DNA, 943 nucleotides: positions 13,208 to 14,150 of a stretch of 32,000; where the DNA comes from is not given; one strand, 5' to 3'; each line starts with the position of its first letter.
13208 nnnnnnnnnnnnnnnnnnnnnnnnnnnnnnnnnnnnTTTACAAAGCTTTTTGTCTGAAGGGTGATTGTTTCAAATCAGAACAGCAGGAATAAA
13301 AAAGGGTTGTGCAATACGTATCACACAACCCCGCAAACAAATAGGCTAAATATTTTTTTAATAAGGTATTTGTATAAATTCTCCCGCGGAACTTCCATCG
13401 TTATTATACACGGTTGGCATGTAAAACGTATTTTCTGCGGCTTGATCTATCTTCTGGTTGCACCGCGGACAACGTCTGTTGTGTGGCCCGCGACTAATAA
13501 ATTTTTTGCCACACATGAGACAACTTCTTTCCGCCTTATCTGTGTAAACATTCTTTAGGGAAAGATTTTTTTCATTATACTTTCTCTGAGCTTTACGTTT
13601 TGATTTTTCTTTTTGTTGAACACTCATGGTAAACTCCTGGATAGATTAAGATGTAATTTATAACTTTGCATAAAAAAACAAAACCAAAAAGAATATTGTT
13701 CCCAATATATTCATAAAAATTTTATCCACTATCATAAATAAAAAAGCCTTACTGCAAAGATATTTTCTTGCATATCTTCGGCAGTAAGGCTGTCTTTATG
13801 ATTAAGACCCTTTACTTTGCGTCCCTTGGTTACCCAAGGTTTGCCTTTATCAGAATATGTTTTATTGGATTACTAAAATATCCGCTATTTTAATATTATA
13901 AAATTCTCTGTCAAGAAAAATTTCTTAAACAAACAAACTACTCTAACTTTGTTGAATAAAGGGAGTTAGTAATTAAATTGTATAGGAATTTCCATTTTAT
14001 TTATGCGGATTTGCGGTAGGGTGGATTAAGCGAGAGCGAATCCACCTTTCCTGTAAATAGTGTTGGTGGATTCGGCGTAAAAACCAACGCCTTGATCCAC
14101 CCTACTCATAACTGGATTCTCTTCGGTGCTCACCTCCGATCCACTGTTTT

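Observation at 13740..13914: Unannotated c-di-GMP-I (GEMM-I) type riboswitch with its own promoter and an aptamer-overlapping terminator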

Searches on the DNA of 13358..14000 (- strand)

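Call 3: search_rna_families(source=window, start=13600, end=14000, threshold=evalue, max_evalue=10, show_alignments=4)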
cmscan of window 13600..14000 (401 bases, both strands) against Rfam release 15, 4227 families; matches with E-value up to 10: 16.
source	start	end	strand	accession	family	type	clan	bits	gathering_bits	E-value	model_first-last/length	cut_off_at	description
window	13776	13854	-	RF03167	c-di-GMP-I-GGC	Cis-reg; riboswitch;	CL00126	71.5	59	3.6e-17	1-80/80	no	c-di-GMP-I-GGC riboswitch aptamer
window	13700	13801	+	RF02414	rli60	Gene; sRNA;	-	26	60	0.22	1-191/191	no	Listeria sRNA rli60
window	13739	13797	+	RF04117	MIR5200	Gene; miRNA;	-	18.7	70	0.41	1-92/92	no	MIR5200 microRNA precursor family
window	13712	13776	-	RF04348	Plastid-psbM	Cis-reg;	-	18.2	52.7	6.6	1-79/79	no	Plastid-psbM 3UTR RNA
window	13635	13707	+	RF01183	SNORD19B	Gene; snRNA; snoRNA; CD-box;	CL00048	16.5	50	8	1-84/84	no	Small nucleolar RNA SNORD19B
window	13743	13793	-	RF04170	MIR7723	Gene; miRNA;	-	15.6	200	1.3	1-235/235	no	MIR7723 microRNA precursor family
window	13905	13961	-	RF00979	mir-553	Gene; miRNA;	-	15.6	82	4.7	1-62/62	no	mir-553 microRNA precursor family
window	13691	13801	-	RF02555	hveRNA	Gene; rRNA;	-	15.6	90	7.2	1-124/124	no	mt-5S-like H. vermiformis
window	13737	13799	-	RF04252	mir-8186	Gene; miRNA;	-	15.2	80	2.2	1-61/61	no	mir-8186 microRNA precursor family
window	13699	13804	-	RF02861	IR_84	Gene; sRNA;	-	14.7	51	5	1-186/186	no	Neisseria sRNA 84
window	13724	13809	+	RF04210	MIR8643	Gene; miRNA;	-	14.2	135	5.3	1-150/150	no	MIR8643 microRNA precursor family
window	13622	13688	+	RF00414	SNORA22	Gene; snRNA; snoRNA; HACA-box;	-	14.1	80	6.6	1-134/134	no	Small nucleolar RNA SNORA22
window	13735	13794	+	RF04063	MIR2629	Gene; miRNA;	-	14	60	1.6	1-66/66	no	MIR2629 microRNA precursor family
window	13732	13801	+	RF04199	MIR6027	Gene; miRNA;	-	13.6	95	4.3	1-159/159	no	MIR6027 microRNA precursor family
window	13743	13793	+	RF04170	MIR7723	Gene; miRNA;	-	12.9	200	6.3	1-235/235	no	MIR7723 microRNA precursor family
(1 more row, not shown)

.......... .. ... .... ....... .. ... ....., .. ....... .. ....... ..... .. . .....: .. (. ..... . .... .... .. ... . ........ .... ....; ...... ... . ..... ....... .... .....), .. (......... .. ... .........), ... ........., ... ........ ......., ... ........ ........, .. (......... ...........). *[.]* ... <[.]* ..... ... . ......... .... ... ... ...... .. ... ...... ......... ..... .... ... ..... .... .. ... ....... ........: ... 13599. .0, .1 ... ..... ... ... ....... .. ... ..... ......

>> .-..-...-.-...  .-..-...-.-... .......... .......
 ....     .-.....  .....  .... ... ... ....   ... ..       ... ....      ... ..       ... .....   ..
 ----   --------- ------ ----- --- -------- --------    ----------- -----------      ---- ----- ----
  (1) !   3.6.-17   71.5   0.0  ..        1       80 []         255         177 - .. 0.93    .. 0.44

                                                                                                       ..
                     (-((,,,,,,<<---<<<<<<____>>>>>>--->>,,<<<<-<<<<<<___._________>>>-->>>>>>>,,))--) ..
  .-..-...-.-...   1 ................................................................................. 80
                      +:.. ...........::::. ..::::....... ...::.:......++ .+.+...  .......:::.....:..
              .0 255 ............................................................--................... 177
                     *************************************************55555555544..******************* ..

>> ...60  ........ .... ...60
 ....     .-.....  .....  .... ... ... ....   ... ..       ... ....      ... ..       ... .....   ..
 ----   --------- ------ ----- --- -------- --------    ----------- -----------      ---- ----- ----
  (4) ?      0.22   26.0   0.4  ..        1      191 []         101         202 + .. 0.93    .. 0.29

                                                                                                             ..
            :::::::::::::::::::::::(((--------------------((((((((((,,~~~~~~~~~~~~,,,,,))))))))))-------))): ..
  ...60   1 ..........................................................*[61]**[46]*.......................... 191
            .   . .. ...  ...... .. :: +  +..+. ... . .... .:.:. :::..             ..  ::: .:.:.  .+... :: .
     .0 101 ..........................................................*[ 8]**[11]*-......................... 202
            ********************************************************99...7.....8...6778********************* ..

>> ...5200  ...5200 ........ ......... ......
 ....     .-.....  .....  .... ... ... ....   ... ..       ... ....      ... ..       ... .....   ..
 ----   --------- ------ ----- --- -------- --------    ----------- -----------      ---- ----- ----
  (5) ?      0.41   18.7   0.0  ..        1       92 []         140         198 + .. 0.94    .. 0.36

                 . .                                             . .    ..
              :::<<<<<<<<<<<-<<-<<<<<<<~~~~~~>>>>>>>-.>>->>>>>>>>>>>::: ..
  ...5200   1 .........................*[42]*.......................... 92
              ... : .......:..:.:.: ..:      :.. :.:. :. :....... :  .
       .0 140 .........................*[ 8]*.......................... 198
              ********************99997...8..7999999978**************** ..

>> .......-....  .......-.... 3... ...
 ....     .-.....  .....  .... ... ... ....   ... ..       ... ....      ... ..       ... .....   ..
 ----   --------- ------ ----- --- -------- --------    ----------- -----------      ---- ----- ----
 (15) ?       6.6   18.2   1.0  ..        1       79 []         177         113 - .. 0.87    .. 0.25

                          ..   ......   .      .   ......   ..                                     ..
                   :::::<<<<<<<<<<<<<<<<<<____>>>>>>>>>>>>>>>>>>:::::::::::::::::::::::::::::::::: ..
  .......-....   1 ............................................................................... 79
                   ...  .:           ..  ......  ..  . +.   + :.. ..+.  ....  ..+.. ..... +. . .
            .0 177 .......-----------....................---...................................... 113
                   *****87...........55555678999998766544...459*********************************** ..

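Call 19: search_rna_families(sources=[L007, L008, L009, L010, L011, L012, L013, L014, L015, L016, L017, L018, L019, L020, L021, L022, L023], threshold=gathering)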
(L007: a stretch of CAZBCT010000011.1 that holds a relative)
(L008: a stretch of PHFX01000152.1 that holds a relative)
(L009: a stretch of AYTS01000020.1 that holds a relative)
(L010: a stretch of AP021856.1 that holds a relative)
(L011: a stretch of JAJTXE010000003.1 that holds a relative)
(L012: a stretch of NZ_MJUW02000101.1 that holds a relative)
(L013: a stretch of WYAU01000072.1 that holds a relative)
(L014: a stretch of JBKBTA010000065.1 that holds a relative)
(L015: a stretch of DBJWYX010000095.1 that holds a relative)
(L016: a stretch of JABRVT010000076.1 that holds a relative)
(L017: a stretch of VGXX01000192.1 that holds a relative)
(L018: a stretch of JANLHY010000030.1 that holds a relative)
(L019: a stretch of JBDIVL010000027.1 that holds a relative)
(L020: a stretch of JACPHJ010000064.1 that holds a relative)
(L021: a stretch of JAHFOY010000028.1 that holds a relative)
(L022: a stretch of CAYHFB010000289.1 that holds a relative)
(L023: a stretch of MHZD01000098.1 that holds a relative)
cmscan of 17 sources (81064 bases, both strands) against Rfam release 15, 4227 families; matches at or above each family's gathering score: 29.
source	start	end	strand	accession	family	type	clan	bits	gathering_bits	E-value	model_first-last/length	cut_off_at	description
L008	2279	2354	+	RF03167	c-di-GMP-I-GGC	Cis-reg; riboswitch;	CL00126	70.4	59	1.5e-14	1-80/80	no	c-di-GMP-I-GGC riboswitch aptamer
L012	2279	2354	+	RF03167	c-di-GMP-I-GGC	Cis-reg; riboswitch;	CL00126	70.4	59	1.5e-14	1-80/80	no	c-di-GMP-I-GGC riboswitch aptamer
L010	2273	2348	+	RF03167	c-di-GMP-I-GGC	Cis-reg; riboswitch;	CL00126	69.5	59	2.8e-14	1-80/80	no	c-di-GMP-I-GGC riboswitch aptamer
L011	2273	2348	+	RF03167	c-di-GMP-I-GGC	Cis-reg; riboswitch;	CL00126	69.5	59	2.8e-14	1-80/80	no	c-di-GMP-I-GGC riboswitch aptamer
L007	1909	1983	-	RF00005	tRNA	Gene; tRNA;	CL00001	68.2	29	1.2e-12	1-71/71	no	tRNA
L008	1922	1996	-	RF00005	tRNA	Gene; tRNA;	CL00001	68.2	29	1.2e-12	1-71/71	no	tRNA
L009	1912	1986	-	RF00005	tRNA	Gene; tRNA;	CL00001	68.2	29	1.2e-12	1-71/71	no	tRNA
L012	1918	1992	-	RF00005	tRNA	Gene; tRNA;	CL00001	68.2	29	1.2e-12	1-71/71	no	tRNA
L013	1870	1944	-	RF00005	tRNA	Gene; tRNA;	CL00001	68.2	29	1.2e-12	1-71/71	no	tRNA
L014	1879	1953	-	RF00005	tRNA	Gene; tRNA;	CL00001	68.2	29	1.2e-12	1-71/71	no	tRNA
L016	1877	1951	-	RF00005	tRNA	Gene; tRNA;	CL00001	68.2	29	1.2e-12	1-71/71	no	tRNA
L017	2218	2292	-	RF00005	tRNA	Gene; tRNA;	CL00001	68.2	29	1.2e-12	1-71/71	no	tRNA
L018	931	1005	-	RF00005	tRNA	Gene; tRNA;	CL00001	68.2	29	1.2e-12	1-71/71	no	tRNA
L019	2255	2329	-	RF00005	tRNA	Gene; tRNA;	CL00001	68.2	29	1.2e-12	1-71/71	no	tRNA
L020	2217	2291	-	RF00005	tRNA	Gene; tRNA;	CL00001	68.2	29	1.2e-12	1-71/71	no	tRNA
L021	2216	2290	-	RF00005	tRNA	Gene; tRNA;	CL00001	68.2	29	1.2e-12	1-71/71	no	tRNA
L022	2253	2327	-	RF00005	tRNA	Gene; tRNA;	CL00001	68.2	29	1.2e-12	1-71/71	no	tRNA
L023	2209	2283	-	RF00005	tRNA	Gene; tRNA;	CL00001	68.2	29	1.2e-12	1-71/71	no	tRNA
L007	2276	2355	+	RF03167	c-di-GMP-I-GGC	Cis-reg; riboswitch;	CL00126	67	59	1.5e-13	1-80/80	no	c-di-GMP-I-GGC riboswitch aptamer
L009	2274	2353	+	RF03167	c-di-GMP-I-GGC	Cis-reg; riboswitch;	CL00126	66.4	59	2.2e-13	1-80/80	no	c-di-GMP-I-GGC riboswitch aptamer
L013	2240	2348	+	RF03167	c-di-GMP-I-GGC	Cis-reg; riboswitch;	CL00126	64.8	59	6.3e-13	1-80/80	no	c-di-GMP-I-GGC riboswitch aptamer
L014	2245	2349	+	RF03167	c-di-GMP-I-GGC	Cis-reg; riboswitch;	CL00126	64.4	59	8.1e-13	1-80/80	no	c-di-GMP-I-GGC riboswitch aptamer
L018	209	281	+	RF00005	tRNA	Gene; tRNA;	CL00001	59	29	4.1e-10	1-71/71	no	tRNA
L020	761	833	+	RF00005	tRNA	Gene; tRNA;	CL00001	59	29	4.1e-10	1-71/71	no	tRNA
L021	757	829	+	RF00005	tRNA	Gene; tRNA;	CL00001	59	29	4.1e-10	1-71/71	no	tRNA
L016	2240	2345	+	RF01051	c-di-GMP-I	Cis-reg; riboswitch;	CL00126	57.5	35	1.6e-08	1-87/87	no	c-di-GMP-I riboswitch aptamer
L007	1236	1308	+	RF00005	tRNA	Gene; tRNA;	CL00001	57.2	29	1.4e-09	1-71/71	no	tRNA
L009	1238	1310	+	RF00005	tRNA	Gene; tRNA;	CL00001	57.2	29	1.4e-09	1-71/71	no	tRNA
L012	61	133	+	RF00005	tRNA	Gene; tRNA;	CL00001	57.2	29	1.4e-09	1-71/71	no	tRNA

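Call 20: search_rna_families(sources=[L024, L025, L026, L027, L028, L029, L030, L031, L032, L033, L034, L035, L036, L037, L038, L039, L040], threshold=gathering)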
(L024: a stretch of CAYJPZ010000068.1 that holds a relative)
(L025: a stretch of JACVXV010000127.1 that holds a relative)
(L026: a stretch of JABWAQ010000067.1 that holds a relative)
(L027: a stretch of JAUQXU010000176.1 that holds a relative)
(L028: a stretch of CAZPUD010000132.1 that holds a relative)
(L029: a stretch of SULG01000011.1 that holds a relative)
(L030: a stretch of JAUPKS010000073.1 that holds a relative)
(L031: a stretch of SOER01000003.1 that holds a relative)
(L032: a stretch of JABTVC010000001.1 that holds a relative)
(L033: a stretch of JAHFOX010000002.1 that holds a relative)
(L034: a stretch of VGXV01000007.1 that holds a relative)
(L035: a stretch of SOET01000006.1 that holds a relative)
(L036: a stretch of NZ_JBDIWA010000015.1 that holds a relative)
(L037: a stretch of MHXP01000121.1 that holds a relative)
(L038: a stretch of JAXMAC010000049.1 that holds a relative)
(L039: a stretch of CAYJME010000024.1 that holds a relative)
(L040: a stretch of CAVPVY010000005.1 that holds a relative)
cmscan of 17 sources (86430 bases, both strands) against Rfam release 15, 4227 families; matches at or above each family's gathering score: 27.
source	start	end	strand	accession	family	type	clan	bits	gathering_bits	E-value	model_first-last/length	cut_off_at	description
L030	2254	2350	+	RF03167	c-di-GMP-I-GGC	Cis-reg; riboswitch;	CL00126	68.9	59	4.6e-14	1-80/80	no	c-di-GMP-I-GGC riboswitch aptamer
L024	2253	2327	-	RF00005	tRNA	Gene; tRNA;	CL00001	68.2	29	1.3e-12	1-71/71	no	tRNA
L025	2255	2329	-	RF00005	tRNA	Gene; tRNA;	CL00001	68.2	29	1.3e-12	1-71/71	no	tRNA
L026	1974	2048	-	RF00005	tRNA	Gene; tRNA;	CL00001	68.2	29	1.3e-12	1-71/71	no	tRNA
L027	1906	1980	-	RF00005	tRNA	Gene; tRNA;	CL00001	68.2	29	1.3e-12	1-71/71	no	tRNA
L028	2255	2329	-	RF00005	tRNA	Gene; tRNA;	CL00001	68.2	29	1.3e-12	1-71/71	no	tRNA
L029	2169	2243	-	RF00005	tRNA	Gene; tRNA;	CL00001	68.2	29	1.3e-12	1-71/71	no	tRNA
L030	1920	1994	-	RF00005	tRNA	Gene; tRNA;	CL00001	68.2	29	1.3e-12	1-71/71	no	tRNA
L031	2168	2242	-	RF00005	tRNA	Gene; tRNA;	CL00001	68.2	29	1.3e-12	1-71/71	no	tRNA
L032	1899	1973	-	RF00005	tRNA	Gene; tRNA;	CL00001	68.2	29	1.3e-12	1-71/71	no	tRNA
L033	2210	2284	-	RF00005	tRNA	Gene; tRNA;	CL00001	68.2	29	1.3e-12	1-71/71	no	tRNA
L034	1856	1930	-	RF00005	tRNA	Gene; tRNA;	CL00001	68.2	29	1.3e-12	1-71/71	no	tRNA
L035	2022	2096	-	RF00005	tRNA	Gene; tRNA;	CL00001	68.2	29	1.3e-12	1-71/71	no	tRNA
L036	1960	2034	-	RF00005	tRNA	Gene; tRNA;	CL00001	68.2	29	1.3e-12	1-71/71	no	tRNA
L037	2210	2284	-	RF00005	tRNA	Gene; tRNA;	CL00001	68.2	29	1.3e-12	1-71/71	no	tRNA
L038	2217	2291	-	RF00005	tRNA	Gene; tRNA;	CL00001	68.2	29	1.3e-12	1-71/71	no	tRNA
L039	2217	2291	-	RF00005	tRNA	Gene; tRNA;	CL00001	68.2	29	1.3e-12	1-71/71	no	tRNA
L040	2238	2312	-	RF00005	tRNA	Gene; tRNA;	CL00001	68.2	29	1.3e-12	1-71/71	no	tRNA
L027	2257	2353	+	RF03167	c-di-GMP-I-GGC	Cis-reg; riboswitch;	CL00126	66.7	59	1.9e-13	1-80/80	no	c-di-GMP-I-GGC riboswitch aptamer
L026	2250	2354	+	RF03167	c-di-GMP-I-GGC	Cis-reg; riboswitch;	CL00126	62.7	59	2.7e-12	1-80/80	no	c-di-GMP-I-GGC riboswitch aptamer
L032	2254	2350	+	RF03167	c-di-GMP-I-GGC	Cis-reg; riboswitch;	CL00126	60.5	59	1.2e-11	1-80/80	no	c-di-GMP-I-GGC riboswitch aptamer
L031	899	971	+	RF00005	tRNA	Gene; tRNA;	CL00001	59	29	4.4e-10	1-71/71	no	tRNA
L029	1106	1178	+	RF00005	tRNA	Gene; tRNA;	CL00001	58.8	29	5.2e-10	1-71/71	no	tRNA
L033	1206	1278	+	RF00005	tRNA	Gene; tRNA;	CL00001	58.8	29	5.2e-10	1-71/71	no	tRNA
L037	1370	1442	+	RF00005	tRNA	Gene; tRNA;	CL00001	58.8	29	5.2e-10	1-71/71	no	tRNA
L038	1115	1187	+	RF00005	tRNA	Gene; tRNA;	CL00001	58.8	29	5.2e-10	1-71/71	no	tRNA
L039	1518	1590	+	RF00005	tRNA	Gene; tRNA;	CL00001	58.8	29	5.2e-10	1-71/71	no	tRNA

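Call 24: search_rna_families(source=L016, start=2150, end=2500, threshold=evalue, max_evalue=0.001, show_alignments=2)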
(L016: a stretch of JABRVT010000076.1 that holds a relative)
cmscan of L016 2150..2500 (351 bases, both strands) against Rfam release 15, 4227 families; matches with E-value up to 0.001: 1.
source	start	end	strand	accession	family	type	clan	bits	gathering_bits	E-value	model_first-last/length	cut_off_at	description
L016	2241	2346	+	RF03167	c-di-GMP-I-GGC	Cis-reg; riboswitch;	CL00126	58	59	2.4e-13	1-80/80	no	c-di-GMP-I-GGC riboswitch aptamer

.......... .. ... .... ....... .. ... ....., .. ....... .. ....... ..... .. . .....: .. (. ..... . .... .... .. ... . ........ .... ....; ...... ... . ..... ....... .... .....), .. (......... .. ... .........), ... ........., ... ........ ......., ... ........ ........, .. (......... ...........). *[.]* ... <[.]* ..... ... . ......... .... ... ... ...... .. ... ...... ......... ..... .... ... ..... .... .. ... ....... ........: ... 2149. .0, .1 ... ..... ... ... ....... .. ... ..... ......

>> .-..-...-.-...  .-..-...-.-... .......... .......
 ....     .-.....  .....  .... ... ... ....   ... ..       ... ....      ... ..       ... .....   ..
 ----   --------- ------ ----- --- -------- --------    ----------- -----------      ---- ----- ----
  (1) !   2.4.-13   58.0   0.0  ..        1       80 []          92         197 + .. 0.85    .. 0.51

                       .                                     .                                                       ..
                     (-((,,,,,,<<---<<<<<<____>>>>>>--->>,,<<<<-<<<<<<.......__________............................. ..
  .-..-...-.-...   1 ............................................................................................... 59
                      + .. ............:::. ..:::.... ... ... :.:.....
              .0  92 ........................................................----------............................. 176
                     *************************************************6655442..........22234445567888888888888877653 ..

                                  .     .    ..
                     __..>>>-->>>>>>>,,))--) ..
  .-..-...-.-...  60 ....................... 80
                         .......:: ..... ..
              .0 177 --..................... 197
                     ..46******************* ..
